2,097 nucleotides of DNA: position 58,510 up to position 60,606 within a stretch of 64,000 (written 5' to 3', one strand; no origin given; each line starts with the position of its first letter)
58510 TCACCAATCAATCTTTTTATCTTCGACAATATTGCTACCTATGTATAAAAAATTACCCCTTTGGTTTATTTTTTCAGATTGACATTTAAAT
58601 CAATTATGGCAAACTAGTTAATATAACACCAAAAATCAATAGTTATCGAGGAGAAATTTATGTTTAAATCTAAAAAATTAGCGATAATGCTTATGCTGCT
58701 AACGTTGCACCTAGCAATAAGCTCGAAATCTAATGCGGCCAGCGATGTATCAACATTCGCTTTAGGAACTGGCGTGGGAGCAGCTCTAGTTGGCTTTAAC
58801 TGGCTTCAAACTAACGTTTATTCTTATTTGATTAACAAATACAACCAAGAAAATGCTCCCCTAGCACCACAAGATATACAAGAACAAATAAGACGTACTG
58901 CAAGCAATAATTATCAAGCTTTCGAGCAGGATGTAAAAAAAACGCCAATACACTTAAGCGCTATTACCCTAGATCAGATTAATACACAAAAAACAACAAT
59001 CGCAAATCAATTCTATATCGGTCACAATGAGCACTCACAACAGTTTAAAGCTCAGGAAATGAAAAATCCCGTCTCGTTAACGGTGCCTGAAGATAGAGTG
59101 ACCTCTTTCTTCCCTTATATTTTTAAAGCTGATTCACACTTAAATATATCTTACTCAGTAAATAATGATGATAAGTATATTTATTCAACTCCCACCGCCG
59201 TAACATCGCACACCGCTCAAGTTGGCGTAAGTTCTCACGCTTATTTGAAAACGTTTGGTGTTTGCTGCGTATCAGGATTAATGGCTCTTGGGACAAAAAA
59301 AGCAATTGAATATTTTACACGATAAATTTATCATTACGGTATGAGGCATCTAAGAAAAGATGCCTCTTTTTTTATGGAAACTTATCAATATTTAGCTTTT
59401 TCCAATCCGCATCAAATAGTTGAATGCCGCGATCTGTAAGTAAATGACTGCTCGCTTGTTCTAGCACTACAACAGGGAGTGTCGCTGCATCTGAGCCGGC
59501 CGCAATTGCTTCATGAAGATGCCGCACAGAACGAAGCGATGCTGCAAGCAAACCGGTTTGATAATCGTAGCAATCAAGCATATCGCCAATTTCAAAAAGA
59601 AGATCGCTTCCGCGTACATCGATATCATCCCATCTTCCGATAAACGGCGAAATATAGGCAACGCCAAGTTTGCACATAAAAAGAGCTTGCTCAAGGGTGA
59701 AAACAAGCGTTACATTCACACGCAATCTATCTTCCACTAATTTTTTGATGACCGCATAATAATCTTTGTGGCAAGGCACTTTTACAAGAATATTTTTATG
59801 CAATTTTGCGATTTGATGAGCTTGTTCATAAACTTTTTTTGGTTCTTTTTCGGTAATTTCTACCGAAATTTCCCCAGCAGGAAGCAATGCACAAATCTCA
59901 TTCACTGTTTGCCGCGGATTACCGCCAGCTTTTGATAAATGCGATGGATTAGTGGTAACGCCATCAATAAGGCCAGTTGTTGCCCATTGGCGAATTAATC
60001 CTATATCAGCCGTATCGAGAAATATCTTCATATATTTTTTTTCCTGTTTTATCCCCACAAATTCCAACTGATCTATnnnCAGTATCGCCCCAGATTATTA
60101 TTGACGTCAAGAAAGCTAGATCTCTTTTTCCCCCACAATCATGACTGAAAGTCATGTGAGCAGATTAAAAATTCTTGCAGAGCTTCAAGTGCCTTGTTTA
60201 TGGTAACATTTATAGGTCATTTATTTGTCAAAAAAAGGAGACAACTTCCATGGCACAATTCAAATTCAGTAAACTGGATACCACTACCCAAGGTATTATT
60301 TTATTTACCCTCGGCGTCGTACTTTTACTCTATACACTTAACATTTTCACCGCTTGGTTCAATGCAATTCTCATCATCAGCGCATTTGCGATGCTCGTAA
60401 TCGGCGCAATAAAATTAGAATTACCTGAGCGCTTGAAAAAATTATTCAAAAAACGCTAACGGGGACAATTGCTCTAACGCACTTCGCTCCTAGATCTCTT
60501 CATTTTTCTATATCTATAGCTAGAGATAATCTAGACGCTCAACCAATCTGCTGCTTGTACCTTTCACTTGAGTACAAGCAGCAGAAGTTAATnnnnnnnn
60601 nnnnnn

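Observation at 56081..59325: Tandem array of five paralogous genes encoding proteins with a bilobed N-terminal hydrophobic domain plus C-terminal anchor (Inc-like architecture)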

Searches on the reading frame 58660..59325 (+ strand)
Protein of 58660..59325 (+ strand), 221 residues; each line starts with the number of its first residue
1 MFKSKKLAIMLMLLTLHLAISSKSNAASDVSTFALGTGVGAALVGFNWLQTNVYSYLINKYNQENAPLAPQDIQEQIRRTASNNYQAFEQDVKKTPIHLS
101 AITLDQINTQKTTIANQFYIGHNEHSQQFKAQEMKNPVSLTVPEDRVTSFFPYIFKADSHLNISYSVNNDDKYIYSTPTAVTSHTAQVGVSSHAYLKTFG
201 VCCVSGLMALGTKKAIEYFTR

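Call 4: search_protein_families(library=pfam, proteins=[window:58660-59322:+], max_evalue=1)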
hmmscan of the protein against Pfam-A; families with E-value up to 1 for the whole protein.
window:58660-59322:+ (221 aa): 1 family
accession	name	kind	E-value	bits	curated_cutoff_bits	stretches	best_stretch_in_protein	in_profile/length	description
PF18181.6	SLATT_1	-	0.12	12.9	26.3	1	7-80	30-98/122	SMODS and SLOG-associating 2TM effector domain 1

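Call 8: find_encoding_contigs(protein=window:58660-59325:+, flank=3000, max_places=4)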
Protein window:58660-59325:+ (221 aa): 6 contigs read that carry it; 1 place shown.
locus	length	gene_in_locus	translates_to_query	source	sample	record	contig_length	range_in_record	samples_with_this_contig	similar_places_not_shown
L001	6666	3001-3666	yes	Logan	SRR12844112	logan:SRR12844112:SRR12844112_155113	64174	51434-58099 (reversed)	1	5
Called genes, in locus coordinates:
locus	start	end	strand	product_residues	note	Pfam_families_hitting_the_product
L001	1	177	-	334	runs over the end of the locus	-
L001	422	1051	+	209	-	-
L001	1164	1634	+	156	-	-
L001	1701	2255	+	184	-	-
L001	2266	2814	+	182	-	-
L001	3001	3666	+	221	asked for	-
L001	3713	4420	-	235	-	PF00923:TAL_FSA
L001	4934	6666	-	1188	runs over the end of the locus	PF00924:MS_channel_2nd, PF21082:MS_channel_3rd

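Call 9: list_cluster_members(proteins=[window:58660-59322:+, window:56081-56707:+, window:57360-57911:+, window:59372-60076:-, window:53476-54621:-])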
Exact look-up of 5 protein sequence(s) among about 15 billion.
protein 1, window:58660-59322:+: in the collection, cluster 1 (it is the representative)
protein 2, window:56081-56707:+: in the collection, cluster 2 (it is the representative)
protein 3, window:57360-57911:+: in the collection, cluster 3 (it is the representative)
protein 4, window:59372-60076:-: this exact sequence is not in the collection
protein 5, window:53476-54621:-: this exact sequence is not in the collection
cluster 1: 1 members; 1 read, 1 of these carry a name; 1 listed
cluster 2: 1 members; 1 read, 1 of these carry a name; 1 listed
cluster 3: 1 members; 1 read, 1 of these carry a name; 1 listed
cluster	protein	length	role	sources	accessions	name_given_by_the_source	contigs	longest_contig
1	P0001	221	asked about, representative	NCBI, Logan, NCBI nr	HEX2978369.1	MAG TPA: hypothetical protein VHO47_04590 [Candidatus Babeliales bacterium] | hypothetical protein [Candidatus Babeliales bacterium]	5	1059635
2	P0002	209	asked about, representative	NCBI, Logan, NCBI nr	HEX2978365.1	MAG TPA: hypothetical protein VHO47_04570 [Candidatus Babeliales bacterium] | hypothetical protein [Candidatus Babeliales bacterium]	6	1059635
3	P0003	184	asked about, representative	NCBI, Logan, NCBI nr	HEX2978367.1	MAG TPA: hypothetical protein VHO47_04580 [Candidatus Babeliales bacterium] | hypothetical protein [Candidatus Babeliales bacterium]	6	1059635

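Call 10: find_homologous_proteins(query=window:58660-59322:+, max_evalue=10)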
Query window:58660-59322:+ (221 aa): 1 proteins with E <= 10 among 272 candidates.
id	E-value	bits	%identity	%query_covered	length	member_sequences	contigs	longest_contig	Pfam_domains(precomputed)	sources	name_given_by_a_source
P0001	4.1e-141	486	100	100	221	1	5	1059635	-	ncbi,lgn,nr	ncbi:MAG TPA: hypothetical protein VHO47_04590 [Candidatus Babeliales bacterium]|nr:hypothetical pro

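Call 19: predict_structure(alignment_id=A2)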
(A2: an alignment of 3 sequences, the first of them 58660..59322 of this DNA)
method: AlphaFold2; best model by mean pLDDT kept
length: 221 residues; sequences in the alignment: 3
mean_pLDDT: 39.7   pTM: 0.29
mean pLDDT of the five models: 39.7, 39.2, 34.0, 33.2, 28.5
residues with pLDDT >= 90: 0; 70-90: 0; 50-70: 21; < 50: 200
segments of 3 or more residues with pLDDT < 50: 1-5, 19-161, 167-169, 171-176, 183-221
pLDDT, mean of each block of 10 residues (from residue 1): 46 53 35 35 39 42 39 41 37 33 38 30 31 37 37 42 50 46 47 39 40 37 36
secondary structure, 60 per line:
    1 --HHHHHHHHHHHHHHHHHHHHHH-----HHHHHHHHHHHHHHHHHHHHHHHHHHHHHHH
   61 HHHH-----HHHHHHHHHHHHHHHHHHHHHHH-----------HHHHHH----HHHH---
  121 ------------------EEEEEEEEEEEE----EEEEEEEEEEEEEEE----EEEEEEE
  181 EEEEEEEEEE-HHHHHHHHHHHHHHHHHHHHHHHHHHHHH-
elements in order: H3-24 H30-64 H70-92 H104-109 H114-117 E139-150 E155-169 E174-190 H192-220

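Call 26: search_protein_representatives(alignment_id=A2)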
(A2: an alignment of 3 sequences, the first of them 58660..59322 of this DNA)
Query: 3 sequences, 206 profile positions. Proteins with E-value up to 0.001 (for the whole library): 4; up to 1e-10: 3; up to 1e-30: 1. The best 4 are listed.
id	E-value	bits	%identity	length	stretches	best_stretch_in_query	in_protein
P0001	4.2e-94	330.2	-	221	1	1-205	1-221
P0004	4.7e-30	121.0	-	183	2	120-205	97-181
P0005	3.7e-18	82.1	-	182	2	82-197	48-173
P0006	1.8e-04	37.5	-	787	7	112-171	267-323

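Call 28: find_encoding_contigs(protein=P0004, flank=10000, max_places=6)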
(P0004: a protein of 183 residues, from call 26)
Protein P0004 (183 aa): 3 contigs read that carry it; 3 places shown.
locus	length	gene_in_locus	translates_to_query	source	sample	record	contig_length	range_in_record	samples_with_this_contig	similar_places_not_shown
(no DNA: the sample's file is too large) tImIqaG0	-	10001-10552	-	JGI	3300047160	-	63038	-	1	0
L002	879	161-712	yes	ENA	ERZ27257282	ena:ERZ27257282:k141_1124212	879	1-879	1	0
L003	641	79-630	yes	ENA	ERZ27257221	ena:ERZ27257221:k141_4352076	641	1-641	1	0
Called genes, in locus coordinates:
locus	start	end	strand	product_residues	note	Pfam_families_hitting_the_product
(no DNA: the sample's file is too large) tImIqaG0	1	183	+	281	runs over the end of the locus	-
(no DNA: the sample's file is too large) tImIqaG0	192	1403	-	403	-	PF07690:MFS_1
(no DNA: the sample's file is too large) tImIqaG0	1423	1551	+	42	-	-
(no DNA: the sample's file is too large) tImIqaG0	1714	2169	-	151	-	PF18228:CdiI_N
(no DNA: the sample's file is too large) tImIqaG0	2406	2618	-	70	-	-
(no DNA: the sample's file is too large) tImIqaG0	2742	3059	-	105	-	PF13403:Hint_2 (weak)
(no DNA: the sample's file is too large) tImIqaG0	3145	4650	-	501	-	PF01676:Metalloenzyme, PF06415:iPGM_N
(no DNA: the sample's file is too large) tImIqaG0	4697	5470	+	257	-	-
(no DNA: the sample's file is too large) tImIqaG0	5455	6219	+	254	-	PF04452:Methyltrans_RNA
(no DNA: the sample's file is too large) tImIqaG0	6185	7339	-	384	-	PF13477:Glyco_trans_4_2 (faint), PF13439:Glyco_transf_4, PF13579:Glyco_trans_4_4, PF20706:GT4-conflict, PF00534:Glycos_transf_1, PF13692:Glyco_trans_1_4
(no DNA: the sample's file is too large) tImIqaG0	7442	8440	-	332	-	-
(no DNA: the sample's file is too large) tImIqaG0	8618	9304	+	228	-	-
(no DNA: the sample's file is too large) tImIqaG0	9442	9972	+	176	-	-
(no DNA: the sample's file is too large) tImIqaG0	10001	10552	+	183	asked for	-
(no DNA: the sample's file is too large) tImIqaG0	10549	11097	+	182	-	-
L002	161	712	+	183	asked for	-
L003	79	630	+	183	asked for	-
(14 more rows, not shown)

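Call 35: find_encoding_contigs(protein=P0005, flank=10000, max_places=6)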
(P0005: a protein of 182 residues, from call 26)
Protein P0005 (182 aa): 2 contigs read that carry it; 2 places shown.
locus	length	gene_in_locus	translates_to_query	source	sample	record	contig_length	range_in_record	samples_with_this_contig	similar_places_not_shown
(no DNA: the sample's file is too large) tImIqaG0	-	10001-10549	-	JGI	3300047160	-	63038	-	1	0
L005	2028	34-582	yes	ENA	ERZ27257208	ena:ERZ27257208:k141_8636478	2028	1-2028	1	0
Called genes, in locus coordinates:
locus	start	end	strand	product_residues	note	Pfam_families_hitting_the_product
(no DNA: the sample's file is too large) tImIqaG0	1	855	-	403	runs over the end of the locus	PF07690:MFS_1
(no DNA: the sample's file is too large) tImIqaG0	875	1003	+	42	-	-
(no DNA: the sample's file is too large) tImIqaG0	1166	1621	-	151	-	PF18228:CdiI_N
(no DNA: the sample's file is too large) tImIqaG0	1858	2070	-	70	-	-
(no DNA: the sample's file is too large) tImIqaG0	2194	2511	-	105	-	PF13403:Hint_2 (weak)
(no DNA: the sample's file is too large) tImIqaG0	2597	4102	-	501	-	PF01676:Metalloenzyme, PF06415:iPGM_N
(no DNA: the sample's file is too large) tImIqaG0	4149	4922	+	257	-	-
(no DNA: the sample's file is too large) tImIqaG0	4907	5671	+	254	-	PF04452:Methyltrans_RNA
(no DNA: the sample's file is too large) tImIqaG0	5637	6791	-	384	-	PF13477:Glyco_trans_4_2 (faint), PF13439:Glyco_transf_4, PF13579:Glyco_trans_4_4, PF20706:GT4-conflict, PF00534:Glycos_transf_1, PF13692:Glyco_trans_1_4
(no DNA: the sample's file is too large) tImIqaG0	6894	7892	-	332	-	-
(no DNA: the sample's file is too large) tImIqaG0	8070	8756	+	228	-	-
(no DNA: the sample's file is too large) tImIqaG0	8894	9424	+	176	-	-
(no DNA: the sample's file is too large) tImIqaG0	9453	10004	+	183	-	-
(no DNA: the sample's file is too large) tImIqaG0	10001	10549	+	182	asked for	-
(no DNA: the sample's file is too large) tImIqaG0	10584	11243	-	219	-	PF00923:TAL_FSA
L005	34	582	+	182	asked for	-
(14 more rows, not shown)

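Call 47: search_protein_families(library=ncbifam, proteins=[window:58660-59322:+], max_evalue=1)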
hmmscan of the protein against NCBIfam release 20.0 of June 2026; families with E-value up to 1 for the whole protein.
window:58660-59322:+ (221 aa): 3 families
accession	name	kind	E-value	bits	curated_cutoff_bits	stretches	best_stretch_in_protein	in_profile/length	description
NF007830.1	PRK10540.1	equivalog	0.018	15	98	1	2-41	3-42/72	osmotically-inducible lipoprotein OsmB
NF007200.0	PRK09621.1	equivalog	0.047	13.7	108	1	8-62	56-110/141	ATP synthase subunit C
NF000460.1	fusD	exception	0.16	11.8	450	1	46-131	10-94/213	FusD family fusidic acid resistance EF-G-binding protein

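Call 48: search_protein_families(library=phrogs, proteins=[window:58660-59322:+], max_evalue=1)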
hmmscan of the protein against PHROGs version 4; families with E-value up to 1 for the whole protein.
window:58660-59322:+ (221 aa): 1 family
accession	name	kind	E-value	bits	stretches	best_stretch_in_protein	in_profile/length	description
phrog_19664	-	unknown function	0.17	12.9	1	74-142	94-162/172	-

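Call 81: search_protein_families(library=padloc, proteins=[window:58660-59322:+], max_evalue=1)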
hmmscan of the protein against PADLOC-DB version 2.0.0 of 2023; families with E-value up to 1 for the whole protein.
window:58660-59322:+ (221 aa): 1 family
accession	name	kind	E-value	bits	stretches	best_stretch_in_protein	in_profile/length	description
PDLC03874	LmuC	-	0.074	10.8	1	67-129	63-124/162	-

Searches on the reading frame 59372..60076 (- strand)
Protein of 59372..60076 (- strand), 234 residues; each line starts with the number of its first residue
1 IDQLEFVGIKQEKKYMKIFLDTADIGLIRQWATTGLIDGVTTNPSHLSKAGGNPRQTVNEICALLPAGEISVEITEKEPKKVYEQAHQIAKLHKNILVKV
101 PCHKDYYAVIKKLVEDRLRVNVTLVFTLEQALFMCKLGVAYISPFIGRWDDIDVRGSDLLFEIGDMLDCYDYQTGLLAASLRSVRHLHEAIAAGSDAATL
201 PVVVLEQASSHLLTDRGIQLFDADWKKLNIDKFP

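Call 25: search_protein_families(library=pfam, proteins=[window:59372-60076:-], max_evalue=0.001)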
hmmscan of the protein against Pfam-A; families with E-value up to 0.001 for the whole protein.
window:59372-60076:- (234 aa): 1 family
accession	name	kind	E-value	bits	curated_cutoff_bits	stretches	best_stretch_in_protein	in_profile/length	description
PF00923.25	TAL_FSA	-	1.2e-40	140.2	27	1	18-228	1-281/285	Transaldolase/Fructose-6-phosphate aldolase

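Call 67: find_homologous_proteins(query=window:59375-60031:-, max_evalue=1e-60)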
Query window:59375-60031:- (219 aa): 796 proteins with E <= 1e-60 among 8000 candidates; the best 120 are listed.
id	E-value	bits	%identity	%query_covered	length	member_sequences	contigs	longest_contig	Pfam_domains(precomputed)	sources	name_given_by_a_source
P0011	5.8e-135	466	95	100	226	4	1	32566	PF00923.26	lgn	-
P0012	2.5e-118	412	83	100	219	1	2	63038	PF00923.26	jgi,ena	jgi:transaldolase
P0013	3.8e-103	362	74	100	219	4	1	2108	PF00923.26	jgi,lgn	jgi:transaldolase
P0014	3.2e-99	349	70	100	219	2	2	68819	PF00923.26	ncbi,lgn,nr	ncbi:MAG: Transaldolase [Candidatus Dependentiae bacterium ADurb.Bin331]|nr:MAG: Transaldolase [Cand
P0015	5.6e-97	342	69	100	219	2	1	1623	PF00923.26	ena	-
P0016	2.6e-96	340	69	100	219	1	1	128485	PF00923.26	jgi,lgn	jgi:transaldolase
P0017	2.8e-96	340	68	100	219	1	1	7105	PF00923.26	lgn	-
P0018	1.4e-95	337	68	100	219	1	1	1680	PF00923.26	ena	-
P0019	1.4e-95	337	69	100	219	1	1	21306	PF00923.26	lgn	-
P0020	1.5e-95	337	68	100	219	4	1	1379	PF00923.26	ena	-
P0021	1.9e-95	337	67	100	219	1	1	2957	PF00923.26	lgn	-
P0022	3.5e-95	336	66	100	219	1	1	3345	PF00923.26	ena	-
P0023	5.0e-95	335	67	100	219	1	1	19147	PF00923.26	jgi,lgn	-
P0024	3.4e-94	333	67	100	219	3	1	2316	PF00923.26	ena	-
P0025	3.5e-94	333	67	100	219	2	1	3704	PF00923.26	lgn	-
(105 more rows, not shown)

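Call 68: find_encoding_contigs(protein=P0011, flank=8000, max_places=2)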
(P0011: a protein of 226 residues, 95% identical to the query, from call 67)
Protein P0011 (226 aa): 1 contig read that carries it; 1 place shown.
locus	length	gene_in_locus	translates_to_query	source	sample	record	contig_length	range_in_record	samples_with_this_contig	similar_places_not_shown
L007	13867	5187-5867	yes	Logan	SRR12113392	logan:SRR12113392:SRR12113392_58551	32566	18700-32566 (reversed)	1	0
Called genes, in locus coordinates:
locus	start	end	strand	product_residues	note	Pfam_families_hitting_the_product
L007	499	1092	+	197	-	-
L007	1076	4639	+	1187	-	PF00924:MS_channel_2nd, PF21082:MS_channel_3rd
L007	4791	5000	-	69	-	-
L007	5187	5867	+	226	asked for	PF00923:TAL_FSA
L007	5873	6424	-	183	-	-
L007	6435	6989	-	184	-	-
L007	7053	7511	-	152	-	-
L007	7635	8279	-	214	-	-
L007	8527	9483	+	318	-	-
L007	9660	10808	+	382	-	PF13477:Glyco_trans_4_2 (weak), PF20706:GT4-conflict, PF13439:Glyco_transf_4, PF13579:Glyco_trans_4_4, PF00534:Glycos_transf_1, PF13692:Glyco_trans_1_4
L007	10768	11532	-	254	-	PF04452:Methyltrans_RNA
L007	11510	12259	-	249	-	-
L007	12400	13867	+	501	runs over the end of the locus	PF01676:Metalloenzyme, PF06415:iPGM_N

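Call 69: find_encoding_contigs(protein=P0014, flank=8000, max_places=2)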
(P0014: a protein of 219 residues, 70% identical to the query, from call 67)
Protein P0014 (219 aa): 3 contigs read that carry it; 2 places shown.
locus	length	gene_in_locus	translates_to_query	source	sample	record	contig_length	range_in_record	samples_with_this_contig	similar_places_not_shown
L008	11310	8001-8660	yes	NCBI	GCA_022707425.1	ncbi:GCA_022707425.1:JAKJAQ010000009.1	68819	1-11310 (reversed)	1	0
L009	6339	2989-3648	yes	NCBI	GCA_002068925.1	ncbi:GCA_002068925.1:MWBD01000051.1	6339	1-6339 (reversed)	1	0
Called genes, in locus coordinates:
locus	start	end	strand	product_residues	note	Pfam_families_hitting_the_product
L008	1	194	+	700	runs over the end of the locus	PF01432:Peptidase_M3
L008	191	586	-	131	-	-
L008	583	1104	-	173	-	-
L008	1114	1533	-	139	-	-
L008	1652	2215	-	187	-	-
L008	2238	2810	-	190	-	-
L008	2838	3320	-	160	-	-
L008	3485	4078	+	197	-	-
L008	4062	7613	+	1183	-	PF00924:MS_channel_2nd, PF21082:MS_channel_3rd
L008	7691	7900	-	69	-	-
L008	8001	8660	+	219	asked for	PF00923:TAL_FSA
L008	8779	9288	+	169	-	-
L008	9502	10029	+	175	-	PF07291:MauE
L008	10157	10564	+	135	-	-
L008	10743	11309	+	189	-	?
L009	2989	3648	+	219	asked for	PF00923:TAL_FSA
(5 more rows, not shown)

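Call 71: find_encoding_contigs(protein=P0016, flank=7000, max_places=1)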
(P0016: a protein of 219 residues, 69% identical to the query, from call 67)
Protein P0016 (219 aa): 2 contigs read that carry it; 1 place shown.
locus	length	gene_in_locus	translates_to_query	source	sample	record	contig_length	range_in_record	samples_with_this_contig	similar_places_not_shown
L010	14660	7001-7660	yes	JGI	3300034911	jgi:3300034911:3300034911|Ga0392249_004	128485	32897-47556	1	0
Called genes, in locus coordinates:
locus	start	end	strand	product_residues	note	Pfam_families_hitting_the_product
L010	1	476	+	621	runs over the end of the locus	PF00456:Transketolase_N, PF13292:DXP_synthase_N (faint), PF00676:E1_dh, PF02779:Transket_pyr, PF02780:Transketolase_C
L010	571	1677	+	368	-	PF12796:Ank_2 (weak), PF13637:Ank_4 (faint), PF13857:Ank_5 (faint), PF00023:Ank (faint)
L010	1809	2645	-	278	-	-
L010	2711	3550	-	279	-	-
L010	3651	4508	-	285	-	PF07819:PGAP1 (weak), PF12146:Hydrolase_4 (faint)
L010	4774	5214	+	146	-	PF01957:NfeD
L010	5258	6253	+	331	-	PF01145:Band_7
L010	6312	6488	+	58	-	-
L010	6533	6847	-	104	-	-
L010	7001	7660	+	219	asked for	PF00923:TAL_FSA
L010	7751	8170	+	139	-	-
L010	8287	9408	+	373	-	PF13439:Glyco_transf_4, PF13477:Glyco_trans_4_2, PF13579:Glyco_trans_4_4, PF20706:GT4-conflict, PF00534:Glycos_transf_1, PF13692:Glyco_trans_1_4, PF13524:Glyco_trans_1_2 (weak)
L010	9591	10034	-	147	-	-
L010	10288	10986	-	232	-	-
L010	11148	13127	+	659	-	PF00270:DEAD (weak), PF04851:ResIII, PF17757:UvrB_inter, PF27431:UvrB_3rd, PF00271:Helicase_C, PF12344:UvrB, PF02151:UVR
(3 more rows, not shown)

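Call 72: find_encoding_contigs(protein=P0013, flank=7000, max_places=2)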
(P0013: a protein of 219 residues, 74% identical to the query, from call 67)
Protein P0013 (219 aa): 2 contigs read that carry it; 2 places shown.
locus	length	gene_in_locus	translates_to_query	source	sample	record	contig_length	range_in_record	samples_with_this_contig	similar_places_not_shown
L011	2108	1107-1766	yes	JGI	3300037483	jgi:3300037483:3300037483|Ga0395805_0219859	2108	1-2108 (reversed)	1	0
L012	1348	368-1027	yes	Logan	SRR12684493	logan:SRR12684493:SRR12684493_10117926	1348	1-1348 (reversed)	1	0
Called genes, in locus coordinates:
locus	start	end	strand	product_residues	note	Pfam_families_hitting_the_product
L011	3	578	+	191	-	?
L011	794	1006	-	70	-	-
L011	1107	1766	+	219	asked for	PF00923:TAL_FSA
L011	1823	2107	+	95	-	?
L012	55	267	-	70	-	-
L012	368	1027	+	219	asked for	PF00923:TAL_FSA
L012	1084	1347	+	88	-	?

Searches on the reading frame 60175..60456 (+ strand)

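Call 4: search_protein_families(library=pfam, proteins=[window:60175-60456:+], max_evalue=1)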
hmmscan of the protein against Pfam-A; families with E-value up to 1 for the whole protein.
window:60175-60456:+ (94 aa): 1 family
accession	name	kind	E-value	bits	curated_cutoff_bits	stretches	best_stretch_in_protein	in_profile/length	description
PF11982.13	DUF3483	-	0.069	13.3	31.5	1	33-79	63-108/215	Domain of unknown function (DUF3483)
